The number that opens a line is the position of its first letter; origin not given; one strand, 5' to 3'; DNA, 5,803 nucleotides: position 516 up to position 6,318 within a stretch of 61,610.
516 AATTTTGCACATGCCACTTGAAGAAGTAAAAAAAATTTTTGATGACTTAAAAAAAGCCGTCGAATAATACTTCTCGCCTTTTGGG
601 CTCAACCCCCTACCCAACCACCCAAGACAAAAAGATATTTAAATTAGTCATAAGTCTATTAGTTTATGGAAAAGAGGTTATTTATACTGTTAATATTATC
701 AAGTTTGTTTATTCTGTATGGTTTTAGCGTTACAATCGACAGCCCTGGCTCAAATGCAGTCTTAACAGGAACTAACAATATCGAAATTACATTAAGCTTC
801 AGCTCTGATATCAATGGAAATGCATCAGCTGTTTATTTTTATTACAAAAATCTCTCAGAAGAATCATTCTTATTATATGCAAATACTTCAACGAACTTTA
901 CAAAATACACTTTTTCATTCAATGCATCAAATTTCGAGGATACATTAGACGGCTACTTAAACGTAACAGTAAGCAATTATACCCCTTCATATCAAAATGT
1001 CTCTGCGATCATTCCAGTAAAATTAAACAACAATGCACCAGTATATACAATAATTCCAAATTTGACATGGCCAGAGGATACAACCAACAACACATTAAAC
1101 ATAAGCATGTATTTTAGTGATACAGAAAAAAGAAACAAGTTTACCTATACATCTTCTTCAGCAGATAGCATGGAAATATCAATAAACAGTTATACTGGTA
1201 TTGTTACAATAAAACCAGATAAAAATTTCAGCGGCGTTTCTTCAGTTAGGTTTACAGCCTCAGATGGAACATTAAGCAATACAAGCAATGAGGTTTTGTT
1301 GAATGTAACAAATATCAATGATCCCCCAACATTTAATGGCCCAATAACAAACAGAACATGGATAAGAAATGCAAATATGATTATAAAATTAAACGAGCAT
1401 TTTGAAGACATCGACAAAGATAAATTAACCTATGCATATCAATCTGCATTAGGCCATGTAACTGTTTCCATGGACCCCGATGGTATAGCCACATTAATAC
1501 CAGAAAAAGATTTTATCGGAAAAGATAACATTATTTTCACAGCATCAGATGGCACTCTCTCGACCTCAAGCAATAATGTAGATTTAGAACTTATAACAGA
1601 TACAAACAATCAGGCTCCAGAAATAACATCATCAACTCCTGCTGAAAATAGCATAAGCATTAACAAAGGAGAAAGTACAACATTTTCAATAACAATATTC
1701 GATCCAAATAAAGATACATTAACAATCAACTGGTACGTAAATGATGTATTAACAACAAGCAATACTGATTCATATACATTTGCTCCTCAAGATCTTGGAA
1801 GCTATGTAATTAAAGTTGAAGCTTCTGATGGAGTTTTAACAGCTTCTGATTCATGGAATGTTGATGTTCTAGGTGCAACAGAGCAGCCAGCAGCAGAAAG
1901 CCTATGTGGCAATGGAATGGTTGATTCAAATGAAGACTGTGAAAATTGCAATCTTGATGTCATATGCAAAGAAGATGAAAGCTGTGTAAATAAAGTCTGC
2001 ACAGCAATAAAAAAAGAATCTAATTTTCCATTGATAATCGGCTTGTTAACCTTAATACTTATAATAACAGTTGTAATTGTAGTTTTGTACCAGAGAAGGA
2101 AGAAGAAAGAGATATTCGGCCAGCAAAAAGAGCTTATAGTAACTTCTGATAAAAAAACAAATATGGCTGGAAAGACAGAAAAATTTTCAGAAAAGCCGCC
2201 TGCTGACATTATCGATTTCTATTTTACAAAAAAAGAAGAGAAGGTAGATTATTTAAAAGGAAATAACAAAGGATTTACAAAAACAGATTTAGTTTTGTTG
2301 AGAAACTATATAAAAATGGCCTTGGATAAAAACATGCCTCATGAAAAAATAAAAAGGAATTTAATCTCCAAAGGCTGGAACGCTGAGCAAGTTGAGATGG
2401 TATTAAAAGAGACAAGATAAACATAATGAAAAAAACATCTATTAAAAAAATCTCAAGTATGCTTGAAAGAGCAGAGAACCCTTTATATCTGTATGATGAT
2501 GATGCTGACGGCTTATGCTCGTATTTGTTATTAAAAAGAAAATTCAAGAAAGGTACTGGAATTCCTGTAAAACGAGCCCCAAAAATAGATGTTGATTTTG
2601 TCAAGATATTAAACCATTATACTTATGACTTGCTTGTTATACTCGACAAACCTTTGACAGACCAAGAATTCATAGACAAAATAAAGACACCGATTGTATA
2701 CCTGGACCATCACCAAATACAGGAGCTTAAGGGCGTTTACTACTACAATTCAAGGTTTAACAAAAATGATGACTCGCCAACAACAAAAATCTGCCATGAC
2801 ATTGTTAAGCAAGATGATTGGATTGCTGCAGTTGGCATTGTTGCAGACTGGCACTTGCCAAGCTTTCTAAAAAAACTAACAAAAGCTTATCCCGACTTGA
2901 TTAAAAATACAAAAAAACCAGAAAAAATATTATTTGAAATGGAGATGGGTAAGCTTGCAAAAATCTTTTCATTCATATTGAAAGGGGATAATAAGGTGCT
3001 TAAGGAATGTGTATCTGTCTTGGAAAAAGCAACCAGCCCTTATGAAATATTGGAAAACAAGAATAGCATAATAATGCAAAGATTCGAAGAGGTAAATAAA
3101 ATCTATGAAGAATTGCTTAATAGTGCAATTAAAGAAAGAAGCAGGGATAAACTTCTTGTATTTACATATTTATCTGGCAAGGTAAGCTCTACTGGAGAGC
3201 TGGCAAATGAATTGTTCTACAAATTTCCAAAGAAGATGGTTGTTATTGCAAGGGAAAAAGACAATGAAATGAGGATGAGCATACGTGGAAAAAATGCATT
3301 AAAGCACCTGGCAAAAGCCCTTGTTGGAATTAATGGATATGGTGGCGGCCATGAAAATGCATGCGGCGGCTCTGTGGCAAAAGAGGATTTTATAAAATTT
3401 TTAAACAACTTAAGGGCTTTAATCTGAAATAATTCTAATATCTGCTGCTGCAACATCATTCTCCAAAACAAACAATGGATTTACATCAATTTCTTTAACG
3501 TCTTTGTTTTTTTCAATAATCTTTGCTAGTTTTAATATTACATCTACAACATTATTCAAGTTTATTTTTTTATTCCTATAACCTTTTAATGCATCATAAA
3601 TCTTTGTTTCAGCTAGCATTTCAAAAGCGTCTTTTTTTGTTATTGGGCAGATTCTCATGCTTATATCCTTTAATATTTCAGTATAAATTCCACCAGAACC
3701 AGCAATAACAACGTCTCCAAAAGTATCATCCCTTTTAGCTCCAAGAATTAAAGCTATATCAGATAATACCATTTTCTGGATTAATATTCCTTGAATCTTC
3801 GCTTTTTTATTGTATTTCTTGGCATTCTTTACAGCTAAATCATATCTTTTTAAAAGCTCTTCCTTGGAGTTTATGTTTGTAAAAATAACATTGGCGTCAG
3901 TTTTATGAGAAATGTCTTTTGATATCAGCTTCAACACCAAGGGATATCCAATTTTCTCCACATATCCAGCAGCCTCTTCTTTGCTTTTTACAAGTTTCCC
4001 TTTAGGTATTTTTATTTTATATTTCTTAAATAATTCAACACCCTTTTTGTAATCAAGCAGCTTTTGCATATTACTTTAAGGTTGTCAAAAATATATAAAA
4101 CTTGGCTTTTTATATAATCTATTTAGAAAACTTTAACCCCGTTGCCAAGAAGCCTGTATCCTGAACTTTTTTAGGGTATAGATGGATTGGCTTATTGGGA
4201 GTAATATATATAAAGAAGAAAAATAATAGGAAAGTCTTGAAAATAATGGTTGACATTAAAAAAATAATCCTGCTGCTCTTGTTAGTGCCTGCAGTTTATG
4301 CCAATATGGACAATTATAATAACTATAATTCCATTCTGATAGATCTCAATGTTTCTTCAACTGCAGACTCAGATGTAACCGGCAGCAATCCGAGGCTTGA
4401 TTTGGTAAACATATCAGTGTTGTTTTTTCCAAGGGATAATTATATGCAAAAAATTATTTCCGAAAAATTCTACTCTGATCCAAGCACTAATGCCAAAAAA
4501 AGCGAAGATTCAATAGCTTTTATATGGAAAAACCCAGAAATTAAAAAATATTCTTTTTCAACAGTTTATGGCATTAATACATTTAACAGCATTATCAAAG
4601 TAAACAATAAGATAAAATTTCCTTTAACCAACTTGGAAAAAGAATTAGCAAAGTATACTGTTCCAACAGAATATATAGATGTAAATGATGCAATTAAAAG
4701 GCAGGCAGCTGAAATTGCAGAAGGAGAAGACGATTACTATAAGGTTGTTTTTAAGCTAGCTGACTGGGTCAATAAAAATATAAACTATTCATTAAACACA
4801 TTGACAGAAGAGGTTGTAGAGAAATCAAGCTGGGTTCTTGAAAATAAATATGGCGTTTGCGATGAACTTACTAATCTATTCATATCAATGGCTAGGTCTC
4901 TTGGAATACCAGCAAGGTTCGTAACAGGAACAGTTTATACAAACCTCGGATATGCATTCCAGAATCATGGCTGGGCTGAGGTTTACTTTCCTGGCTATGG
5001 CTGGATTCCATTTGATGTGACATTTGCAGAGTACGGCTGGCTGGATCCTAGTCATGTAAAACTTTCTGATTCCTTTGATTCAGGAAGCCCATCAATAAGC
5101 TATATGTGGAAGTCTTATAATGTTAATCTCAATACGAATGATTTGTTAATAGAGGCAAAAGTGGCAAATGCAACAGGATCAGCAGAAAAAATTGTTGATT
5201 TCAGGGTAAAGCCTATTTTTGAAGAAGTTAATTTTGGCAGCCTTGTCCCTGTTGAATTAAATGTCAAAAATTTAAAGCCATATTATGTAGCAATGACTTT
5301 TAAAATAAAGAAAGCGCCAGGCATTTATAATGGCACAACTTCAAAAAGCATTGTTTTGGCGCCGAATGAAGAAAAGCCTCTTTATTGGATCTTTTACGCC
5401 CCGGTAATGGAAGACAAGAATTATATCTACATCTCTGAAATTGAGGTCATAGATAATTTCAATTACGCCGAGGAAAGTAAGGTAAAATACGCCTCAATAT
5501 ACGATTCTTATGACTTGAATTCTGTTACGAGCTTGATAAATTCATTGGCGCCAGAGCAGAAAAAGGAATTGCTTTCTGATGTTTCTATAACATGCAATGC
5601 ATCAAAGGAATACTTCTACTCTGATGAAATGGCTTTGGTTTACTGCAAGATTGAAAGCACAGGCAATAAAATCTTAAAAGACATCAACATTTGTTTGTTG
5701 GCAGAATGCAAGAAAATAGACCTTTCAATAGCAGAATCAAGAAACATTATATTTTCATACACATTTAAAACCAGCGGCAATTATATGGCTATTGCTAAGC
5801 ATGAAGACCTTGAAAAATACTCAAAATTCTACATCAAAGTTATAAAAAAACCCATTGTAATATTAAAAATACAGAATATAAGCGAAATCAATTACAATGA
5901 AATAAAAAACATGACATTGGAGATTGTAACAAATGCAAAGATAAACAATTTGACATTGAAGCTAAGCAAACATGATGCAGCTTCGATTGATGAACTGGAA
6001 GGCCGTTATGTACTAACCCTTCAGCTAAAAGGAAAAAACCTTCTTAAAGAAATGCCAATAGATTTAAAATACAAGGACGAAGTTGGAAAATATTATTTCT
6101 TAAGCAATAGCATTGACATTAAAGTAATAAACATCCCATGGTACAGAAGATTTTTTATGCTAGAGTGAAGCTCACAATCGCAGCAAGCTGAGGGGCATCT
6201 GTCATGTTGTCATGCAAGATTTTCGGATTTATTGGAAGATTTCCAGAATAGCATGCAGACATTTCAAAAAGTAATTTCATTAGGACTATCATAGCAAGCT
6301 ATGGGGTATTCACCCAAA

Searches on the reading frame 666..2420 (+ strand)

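Call 42: search_protein_families(library=pfam, proteins=[window:666-2420:+], max_evalue=0.001)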
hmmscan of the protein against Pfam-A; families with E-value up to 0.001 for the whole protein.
window:666-2420:+ (584 aa): 3 families
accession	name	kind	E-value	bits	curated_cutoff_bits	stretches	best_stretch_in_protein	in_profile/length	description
PF17963.7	Big_9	-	6.7e-15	56.2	23.6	2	218-307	1-88/89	Bacterial Ig domain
PF17892.7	Cadherin_5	-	1.3e-12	47.8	26.5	2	218-308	2-96/98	Cadherin-like domain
PF17957.7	Big_7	-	1.8e-06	28.9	24.1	1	21-89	2-60/70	Bacterial Ig domain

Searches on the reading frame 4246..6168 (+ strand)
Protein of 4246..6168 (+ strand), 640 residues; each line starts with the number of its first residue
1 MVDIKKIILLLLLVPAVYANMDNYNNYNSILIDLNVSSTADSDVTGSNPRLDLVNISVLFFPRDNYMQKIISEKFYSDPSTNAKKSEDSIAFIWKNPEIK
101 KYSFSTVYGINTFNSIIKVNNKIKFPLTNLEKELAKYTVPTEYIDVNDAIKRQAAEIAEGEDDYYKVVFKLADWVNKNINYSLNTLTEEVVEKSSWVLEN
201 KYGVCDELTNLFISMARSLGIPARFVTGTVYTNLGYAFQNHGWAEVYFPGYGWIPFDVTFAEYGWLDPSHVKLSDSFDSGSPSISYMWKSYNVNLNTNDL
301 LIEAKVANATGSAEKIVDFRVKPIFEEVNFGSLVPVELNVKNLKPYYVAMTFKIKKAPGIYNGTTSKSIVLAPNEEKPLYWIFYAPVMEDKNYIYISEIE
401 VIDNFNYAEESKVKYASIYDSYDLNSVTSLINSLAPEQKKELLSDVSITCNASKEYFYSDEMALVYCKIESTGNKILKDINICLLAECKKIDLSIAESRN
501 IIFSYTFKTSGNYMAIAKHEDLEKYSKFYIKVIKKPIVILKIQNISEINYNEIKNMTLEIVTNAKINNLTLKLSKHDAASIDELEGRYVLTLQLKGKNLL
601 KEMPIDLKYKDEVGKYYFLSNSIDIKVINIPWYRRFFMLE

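Call 42: search_protein_families(library=pfam, proteins=[window:4246-6168:+], max_evalue=0.001)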
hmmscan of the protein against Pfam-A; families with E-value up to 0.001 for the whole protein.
window:4246-6168:+ (640 aa): 1 family
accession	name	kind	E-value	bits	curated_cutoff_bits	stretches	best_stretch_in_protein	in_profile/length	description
PF01841.26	Transglut_core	-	8.5e-28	97.2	23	1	153-257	3-107/108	Transglutaminase-like superfamily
